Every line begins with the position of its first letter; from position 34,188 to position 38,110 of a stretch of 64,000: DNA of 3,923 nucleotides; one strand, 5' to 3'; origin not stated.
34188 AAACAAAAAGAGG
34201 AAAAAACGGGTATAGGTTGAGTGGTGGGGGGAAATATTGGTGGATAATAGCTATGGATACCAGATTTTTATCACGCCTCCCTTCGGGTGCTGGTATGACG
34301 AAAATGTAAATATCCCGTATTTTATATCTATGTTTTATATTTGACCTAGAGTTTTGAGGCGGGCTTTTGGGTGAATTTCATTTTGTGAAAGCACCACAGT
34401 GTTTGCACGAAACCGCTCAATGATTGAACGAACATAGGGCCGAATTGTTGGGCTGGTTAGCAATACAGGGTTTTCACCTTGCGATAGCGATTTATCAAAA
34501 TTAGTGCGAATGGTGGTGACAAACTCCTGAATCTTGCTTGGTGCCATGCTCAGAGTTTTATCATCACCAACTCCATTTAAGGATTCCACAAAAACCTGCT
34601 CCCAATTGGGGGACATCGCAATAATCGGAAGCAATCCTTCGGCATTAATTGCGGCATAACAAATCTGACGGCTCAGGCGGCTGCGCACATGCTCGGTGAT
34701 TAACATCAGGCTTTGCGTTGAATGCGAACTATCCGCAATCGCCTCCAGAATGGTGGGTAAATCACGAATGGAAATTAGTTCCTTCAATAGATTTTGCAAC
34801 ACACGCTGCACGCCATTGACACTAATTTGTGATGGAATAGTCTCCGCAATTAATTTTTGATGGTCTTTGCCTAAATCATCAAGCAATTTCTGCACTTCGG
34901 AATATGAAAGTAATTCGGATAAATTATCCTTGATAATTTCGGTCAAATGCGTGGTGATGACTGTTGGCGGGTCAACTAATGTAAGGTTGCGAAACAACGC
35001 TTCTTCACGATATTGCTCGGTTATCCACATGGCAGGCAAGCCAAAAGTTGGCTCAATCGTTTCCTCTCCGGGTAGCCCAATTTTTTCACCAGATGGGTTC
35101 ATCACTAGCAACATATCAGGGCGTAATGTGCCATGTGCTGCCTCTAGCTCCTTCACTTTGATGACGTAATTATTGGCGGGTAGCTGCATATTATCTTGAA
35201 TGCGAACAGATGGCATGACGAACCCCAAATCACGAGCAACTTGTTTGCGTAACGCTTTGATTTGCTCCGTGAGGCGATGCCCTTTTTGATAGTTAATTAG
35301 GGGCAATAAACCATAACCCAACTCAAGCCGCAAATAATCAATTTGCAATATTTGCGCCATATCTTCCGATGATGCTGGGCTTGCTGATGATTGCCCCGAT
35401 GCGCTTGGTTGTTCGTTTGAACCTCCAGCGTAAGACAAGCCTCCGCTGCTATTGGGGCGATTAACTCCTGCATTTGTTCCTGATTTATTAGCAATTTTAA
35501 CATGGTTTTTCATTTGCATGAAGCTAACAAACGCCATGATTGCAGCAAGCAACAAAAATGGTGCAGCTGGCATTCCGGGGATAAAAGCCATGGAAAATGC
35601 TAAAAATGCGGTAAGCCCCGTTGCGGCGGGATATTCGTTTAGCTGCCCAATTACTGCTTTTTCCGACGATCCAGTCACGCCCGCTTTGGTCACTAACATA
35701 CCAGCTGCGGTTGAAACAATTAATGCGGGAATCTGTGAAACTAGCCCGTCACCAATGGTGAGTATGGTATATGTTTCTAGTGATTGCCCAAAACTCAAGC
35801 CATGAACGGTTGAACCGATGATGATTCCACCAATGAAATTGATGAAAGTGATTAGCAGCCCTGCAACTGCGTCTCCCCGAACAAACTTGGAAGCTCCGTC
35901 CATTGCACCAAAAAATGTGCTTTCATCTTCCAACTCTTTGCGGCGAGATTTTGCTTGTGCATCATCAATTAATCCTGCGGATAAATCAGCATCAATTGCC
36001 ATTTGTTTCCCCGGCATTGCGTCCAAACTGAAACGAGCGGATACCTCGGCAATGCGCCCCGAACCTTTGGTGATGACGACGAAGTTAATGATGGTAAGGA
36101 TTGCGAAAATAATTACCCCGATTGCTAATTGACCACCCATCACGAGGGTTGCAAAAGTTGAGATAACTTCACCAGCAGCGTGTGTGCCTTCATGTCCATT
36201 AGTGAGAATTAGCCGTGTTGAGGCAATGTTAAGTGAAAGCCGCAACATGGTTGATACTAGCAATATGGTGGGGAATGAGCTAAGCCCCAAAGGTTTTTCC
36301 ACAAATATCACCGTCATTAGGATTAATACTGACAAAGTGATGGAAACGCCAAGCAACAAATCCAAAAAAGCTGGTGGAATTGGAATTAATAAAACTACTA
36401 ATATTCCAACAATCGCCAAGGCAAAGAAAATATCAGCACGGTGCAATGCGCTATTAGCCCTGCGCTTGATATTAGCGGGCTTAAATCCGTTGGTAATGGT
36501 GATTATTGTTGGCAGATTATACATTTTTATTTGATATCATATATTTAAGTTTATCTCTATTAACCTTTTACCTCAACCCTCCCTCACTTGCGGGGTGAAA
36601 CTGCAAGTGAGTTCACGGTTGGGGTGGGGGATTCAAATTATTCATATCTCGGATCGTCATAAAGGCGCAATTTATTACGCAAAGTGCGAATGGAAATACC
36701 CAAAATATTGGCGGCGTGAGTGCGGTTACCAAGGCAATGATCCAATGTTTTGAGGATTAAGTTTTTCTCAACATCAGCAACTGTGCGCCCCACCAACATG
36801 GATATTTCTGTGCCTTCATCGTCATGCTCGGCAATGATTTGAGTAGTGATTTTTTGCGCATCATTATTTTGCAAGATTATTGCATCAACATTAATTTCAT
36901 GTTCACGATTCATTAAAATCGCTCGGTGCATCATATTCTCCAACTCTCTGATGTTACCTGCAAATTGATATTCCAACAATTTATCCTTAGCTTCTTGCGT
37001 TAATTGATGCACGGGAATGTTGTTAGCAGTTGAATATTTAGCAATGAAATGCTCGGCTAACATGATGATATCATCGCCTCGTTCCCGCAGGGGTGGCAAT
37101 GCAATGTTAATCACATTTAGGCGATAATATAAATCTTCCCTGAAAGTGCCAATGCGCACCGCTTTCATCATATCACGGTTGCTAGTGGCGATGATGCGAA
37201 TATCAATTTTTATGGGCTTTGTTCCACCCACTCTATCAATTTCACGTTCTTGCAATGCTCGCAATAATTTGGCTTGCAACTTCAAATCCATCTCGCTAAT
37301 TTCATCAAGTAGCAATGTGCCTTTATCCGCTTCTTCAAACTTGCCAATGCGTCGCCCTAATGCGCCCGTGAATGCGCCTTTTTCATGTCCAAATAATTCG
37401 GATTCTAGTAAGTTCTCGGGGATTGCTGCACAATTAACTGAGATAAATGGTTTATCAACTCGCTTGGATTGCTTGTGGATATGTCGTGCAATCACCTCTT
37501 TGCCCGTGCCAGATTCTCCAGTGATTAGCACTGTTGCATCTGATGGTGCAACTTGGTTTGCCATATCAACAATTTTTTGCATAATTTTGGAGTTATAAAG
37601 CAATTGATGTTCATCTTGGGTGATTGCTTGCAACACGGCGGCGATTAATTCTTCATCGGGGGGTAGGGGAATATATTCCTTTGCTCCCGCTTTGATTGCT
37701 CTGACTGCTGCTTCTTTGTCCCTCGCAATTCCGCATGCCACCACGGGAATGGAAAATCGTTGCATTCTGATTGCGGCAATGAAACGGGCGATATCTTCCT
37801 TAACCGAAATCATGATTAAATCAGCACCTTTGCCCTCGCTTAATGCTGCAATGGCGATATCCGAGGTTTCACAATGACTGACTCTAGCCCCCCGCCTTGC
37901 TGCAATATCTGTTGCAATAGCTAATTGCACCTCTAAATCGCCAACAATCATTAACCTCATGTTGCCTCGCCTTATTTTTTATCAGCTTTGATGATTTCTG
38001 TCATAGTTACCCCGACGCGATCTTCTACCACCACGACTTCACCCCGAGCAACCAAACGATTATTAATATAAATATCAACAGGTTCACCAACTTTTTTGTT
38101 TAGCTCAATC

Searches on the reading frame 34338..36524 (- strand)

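Call 85: search_protein_families(library=pfam, proteins=[window:34338-36524:-], max_evalue=0.0001)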
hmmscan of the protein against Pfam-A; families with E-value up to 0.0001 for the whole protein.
window:34338-36524:- (729 aa): 1 family
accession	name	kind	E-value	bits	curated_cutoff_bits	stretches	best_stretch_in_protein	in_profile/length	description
PF00771.25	FHIPEP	-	1.7e-255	850.1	29.1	1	41-721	1-656/657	FHIPEP family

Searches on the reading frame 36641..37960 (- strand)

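Call 85: search_protein_families(library=pfam, proteins=[window:36641-37960:-], max_evalue=0.0001)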
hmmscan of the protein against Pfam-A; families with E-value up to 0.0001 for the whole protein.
window:36641-37960:- (440 aa): 8 families
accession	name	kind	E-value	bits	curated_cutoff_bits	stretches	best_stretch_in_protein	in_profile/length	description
PF00158.32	Sigma54_activat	-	1.2e-73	246.8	20.2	1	122-286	3-167/168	Sigma-54 interaction domain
PF14532.12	Sigma54_activ_2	-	8.2e-22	78.4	25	1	123-291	3-138/138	Sigma-54 interaction domain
PF25601.1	AAA_lid_14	-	1.5e-21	76.4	27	1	292-366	1-75/87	AAA+ ATPase lid domain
PF02954.25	HTH_8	-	1.3e-14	54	22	1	394-432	2-40/42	Bacterial regulatory protein, Fis family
PF07728.20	AAA_5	-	1.4e-07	32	22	1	144-264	2-125/139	AAA domain (dynein-related subfamily)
PF13245.12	AAA_19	-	1e-05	26.1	25.1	0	139-240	9-118/134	AAA domain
PF07726.17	AAA_3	-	1.8e-05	25.1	27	1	144-261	2-111/131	ATPase family associated with various cellular activities (AAA)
PF00072.30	Response_reg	-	3.2e-05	24.5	30.2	0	4-107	2-107/111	Response regulator receiver domain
